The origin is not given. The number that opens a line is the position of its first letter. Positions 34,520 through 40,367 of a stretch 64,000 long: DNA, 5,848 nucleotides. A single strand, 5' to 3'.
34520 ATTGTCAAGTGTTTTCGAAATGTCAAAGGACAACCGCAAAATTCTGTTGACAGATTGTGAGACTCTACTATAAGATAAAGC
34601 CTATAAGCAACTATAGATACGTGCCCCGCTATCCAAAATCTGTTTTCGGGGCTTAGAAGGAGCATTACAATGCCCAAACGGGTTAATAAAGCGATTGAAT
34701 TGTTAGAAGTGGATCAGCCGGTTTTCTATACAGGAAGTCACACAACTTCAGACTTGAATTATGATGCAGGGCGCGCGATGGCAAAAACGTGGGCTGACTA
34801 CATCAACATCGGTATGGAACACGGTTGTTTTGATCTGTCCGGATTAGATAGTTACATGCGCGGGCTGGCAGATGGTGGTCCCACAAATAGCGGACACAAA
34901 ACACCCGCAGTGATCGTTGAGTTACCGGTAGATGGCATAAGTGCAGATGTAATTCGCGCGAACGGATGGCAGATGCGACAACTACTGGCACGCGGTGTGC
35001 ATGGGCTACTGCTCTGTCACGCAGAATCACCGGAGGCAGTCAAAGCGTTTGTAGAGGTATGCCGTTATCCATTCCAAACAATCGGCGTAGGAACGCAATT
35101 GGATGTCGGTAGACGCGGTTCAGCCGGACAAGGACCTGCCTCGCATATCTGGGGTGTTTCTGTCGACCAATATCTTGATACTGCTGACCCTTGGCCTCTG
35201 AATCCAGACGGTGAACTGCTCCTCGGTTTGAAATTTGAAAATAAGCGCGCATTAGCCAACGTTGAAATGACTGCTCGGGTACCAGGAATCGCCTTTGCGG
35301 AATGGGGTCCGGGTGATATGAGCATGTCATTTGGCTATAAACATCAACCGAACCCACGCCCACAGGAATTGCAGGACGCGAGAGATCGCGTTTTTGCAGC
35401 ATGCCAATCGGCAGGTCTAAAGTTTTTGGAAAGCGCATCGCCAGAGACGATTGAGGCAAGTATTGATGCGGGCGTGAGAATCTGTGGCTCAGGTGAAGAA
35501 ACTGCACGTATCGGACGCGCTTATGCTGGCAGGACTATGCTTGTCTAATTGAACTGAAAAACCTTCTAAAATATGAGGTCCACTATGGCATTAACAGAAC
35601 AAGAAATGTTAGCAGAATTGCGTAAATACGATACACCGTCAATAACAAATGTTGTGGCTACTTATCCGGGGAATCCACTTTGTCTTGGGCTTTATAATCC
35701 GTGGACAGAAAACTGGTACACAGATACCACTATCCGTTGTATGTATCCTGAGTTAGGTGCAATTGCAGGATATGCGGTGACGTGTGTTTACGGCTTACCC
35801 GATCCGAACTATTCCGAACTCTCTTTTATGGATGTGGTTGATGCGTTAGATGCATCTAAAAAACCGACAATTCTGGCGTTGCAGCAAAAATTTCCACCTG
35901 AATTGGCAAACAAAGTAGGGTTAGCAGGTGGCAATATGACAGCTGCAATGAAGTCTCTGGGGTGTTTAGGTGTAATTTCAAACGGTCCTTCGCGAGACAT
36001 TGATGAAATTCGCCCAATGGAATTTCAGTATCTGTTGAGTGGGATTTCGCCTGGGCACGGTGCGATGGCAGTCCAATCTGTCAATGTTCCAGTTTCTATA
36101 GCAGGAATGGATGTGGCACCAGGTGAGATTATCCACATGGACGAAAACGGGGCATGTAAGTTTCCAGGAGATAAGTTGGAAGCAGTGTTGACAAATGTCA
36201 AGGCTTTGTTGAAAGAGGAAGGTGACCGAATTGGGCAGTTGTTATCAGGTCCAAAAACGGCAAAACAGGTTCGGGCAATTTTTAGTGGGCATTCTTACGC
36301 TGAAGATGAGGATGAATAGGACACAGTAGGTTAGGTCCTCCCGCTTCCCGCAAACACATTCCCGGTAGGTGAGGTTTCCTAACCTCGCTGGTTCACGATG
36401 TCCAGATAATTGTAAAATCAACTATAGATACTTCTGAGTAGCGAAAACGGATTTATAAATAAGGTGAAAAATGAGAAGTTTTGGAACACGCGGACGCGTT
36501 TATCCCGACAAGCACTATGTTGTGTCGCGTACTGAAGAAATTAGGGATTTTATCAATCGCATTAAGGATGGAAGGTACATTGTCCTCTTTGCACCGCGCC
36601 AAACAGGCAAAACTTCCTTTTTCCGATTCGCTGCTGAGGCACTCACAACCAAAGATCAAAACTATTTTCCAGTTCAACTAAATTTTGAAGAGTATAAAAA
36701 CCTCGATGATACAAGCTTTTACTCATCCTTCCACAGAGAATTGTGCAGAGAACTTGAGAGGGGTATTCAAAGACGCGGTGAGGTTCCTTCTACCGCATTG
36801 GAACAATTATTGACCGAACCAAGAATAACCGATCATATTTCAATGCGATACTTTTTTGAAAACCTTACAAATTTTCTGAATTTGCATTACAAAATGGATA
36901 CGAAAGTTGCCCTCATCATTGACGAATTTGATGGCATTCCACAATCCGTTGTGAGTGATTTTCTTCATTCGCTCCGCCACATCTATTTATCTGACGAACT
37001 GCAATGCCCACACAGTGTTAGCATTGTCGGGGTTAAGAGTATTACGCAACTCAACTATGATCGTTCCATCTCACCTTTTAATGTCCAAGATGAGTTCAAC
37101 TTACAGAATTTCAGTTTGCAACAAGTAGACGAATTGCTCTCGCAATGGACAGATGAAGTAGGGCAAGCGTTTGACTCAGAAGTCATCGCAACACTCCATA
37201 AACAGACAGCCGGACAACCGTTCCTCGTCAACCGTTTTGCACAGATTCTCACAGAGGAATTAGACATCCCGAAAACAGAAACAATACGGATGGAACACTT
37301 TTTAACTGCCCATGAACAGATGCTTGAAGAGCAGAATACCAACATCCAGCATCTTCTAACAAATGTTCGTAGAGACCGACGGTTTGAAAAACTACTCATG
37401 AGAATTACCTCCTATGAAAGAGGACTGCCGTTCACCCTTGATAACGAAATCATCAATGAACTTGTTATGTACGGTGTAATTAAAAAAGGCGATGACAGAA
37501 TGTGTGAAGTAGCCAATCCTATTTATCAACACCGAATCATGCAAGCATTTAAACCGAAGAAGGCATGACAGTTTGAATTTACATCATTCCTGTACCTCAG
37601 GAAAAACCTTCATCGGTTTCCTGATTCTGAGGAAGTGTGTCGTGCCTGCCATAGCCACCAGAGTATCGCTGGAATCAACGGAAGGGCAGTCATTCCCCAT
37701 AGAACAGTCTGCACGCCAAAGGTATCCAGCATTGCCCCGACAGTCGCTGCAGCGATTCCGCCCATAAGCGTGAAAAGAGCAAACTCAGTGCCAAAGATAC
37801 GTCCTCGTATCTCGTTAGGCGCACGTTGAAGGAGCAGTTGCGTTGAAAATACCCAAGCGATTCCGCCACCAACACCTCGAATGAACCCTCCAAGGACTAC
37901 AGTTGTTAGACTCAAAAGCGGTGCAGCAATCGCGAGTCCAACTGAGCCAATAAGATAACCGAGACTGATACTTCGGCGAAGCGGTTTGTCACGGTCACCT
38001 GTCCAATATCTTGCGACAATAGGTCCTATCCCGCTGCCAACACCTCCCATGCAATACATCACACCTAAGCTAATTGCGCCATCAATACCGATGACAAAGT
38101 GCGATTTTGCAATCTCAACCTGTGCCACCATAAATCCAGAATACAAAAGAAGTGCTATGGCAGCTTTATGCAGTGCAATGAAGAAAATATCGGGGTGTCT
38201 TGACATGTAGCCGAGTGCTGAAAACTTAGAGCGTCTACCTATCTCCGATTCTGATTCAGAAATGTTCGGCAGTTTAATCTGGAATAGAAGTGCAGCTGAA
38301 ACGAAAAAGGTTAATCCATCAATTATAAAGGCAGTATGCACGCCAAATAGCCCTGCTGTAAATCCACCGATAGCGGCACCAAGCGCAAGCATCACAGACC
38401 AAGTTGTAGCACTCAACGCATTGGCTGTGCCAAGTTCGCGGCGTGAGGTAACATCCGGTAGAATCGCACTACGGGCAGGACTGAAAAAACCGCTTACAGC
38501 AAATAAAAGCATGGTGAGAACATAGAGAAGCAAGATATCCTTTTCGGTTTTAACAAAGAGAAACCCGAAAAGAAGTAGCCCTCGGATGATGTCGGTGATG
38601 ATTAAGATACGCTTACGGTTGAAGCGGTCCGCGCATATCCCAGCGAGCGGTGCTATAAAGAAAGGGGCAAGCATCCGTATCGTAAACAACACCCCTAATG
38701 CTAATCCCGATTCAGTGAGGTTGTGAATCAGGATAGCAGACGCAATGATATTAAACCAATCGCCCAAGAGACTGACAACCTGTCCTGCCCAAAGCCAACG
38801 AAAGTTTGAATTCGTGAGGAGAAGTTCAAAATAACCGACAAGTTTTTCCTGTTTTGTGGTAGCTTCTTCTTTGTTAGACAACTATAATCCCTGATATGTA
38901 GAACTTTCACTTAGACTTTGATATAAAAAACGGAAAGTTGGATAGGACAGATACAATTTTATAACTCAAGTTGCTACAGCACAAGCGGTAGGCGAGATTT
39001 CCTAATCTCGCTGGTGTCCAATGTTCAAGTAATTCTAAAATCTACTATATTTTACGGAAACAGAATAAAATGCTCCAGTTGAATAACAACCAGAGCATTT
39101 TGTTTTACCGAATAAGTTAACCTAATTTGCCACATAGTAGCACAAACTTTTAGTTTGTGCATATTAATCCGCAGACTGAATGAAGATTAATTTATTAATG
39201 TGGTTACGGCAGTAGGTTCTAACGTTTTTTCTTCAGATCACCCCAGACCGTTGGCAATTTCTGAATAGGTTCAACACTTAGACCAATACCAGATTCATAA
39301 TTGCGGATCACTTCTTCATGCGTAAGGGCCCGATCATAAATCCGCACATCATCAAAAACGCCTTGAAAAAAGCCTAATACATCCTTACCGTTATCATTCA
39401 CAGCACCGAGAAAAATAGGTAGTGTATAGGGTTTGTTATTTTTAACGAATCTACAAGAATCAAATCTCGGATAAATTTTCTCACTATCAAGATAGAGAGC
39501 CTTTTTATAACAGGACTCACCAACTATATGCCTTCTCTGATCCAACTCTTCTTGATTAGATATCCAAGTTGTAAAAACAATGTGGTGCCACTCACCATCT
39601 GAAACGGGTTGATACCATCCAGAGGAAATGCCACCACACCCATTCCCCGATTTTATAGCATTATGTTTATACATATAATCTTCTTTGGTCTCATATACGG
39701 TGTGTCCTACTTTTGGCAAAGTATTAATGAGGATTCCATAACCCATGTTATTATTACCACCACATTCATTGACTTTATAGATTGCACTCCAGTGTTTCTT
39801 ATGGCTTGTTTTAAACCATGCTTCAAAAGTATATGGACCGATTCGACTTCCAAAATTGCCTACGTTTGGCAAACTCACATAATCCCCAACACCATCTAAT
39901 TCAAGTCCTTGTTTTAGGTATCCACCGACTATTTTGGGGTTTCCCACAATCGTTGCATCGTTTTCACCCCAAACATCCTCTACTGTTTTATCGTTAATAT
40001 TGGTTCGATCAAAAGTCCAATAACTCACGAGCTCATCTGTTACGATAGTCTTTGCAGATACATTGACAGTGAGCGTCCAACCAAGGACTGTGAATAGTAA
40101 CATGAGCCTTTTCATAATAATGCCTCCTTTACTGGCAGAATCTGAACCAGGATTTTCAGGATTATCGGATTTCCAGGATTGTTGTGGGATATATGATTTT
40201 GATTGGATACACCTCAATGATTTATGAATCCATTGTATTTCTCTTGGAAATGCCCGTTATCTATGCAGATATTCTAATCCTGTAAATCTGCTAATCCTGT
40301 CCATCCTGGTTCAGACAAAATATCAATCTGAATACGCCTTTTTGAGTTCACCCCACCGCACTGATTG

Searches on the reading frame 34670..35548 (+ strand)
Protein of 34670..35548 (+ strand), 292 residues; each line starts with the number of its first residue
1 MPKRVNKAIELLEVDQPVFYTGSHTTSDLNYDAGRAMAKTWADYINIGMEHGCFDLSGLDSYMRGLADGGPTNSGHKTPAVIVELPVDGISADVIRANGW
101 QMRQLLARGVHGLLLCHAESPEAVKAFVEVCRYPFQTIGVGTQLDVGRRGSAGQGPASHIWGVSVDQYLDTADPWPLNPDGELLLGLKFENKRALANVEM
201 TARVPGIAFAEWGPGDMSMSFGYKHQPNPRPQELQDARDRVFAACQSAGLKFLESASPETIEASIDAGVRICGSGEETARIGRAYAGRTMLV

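Call 32: search_protein_families(library=pfam, proteins=[window:34670-35548:+], max_evalue=0.00001)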
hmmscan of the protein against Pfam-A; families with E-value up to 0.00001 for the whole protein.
window:34670-35548:+ (292 aa): 1 family
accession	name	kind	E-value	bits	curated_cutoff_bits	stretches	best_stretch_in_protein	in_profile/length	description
PF03328.21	HpcH_HpaI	-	3e-10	40.2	25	1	103-255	79-190/221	HpcH/HpaI aldolase/citrate lyase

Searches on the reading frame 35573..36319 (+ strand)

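Call 32: search_protein_families(library=pfam, proteins=[window:35573-36319:+], max_evalue=0.00001)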
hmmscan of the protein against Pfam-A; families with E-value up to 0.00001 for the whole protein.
window:35573-36319:+ (248 aa): 1 family
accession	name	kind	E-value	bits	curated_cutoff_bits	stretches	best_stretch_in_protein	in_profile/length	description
PF03737.21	RraA-like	-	3.8e-19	69.8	24.5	1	52-194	19-150/152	Aldolase/RraA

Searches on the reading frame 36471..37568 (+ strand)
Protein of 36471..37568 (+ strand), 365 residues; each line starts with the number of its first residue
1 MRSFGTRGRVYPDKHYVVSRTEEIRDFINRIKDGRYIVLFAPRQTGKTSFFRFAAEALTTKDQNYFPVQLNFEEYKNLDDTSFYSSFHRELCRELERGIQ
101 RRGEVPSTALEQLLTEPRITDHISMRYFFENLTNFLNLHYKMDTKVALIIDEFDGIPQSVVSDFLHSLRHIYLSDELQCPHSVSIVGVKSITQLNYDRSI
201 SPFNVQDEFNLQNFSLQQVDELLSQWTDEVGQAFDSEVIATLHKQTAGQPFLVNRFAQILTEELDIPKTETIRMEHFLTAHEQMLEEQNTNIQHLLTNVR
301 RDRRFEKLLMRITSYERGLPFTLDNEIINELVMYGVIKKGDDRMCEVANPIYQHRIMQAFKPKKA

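Call 32: search_protein_families(library=pfam, proteins=[window:36471-37568:+], max_evalue=0.00001)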
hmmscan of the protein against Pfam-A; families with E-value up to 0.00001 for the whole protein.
window:36471-37568:+ (365 aa): 4 families
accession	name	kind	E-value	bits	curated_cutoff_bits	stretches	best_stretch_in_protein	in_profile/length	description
PF14516.12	AAA_35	-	6.9e-18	65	27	1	18-353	14-326/331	AAA-like domain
PF13191.12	AAA_16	-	4.9e-09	37.3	32.6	1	18-158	3-146/167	AAA ATPase domain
PF13401.12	AAA_22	-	4.8e-06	27.4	27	0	34-192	5-127/130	AAA domain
PF01637.24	ATPase_2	-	5.2e-06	26.9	33.2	1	19-157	3-123/225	ATPase domain predominantly from Archaea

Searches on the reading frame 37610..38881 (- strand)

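Call 32: search_protein_families(library=pfam, proteins=[window:37610-38881:-], max_evalue=0.00001)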
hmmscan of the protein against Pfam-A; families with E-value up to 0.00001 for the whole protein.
window:37610-38881:- (423 aa): 3 families
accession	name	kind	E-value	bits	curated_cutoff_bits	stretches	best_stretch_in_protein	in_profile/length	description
PF07690.21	MFS_1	-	9.3e-42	143.6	33.4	2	30-377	1-346/347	Major Facilitator Superfamily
PF05977.19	MFS_3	-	2.6e-17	62.9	27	1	22-418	7-400/524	Transmembrane secretion effector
PF13347.12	MFS_2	-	4.7e-08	32.4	27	1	3-181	202-379/427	MFS/sugar transport protein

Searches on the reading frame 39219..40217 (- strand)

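Call 32: search_protein_families(library=pfam, proteins=[window:39219-40217:-], max_evalue=0.00001)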
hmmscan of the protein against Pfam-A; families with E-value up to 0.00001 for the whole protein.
window:39219-40217:- (332 aa): 1 family
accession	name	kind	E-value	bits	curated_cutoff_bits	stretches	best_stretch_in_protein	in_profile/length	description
PF13385.13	Laminin_G_3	-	2.9e-14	53.9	27.6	1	108-217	1-88/151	Concanavalin A-like lectin/glucanases superfamily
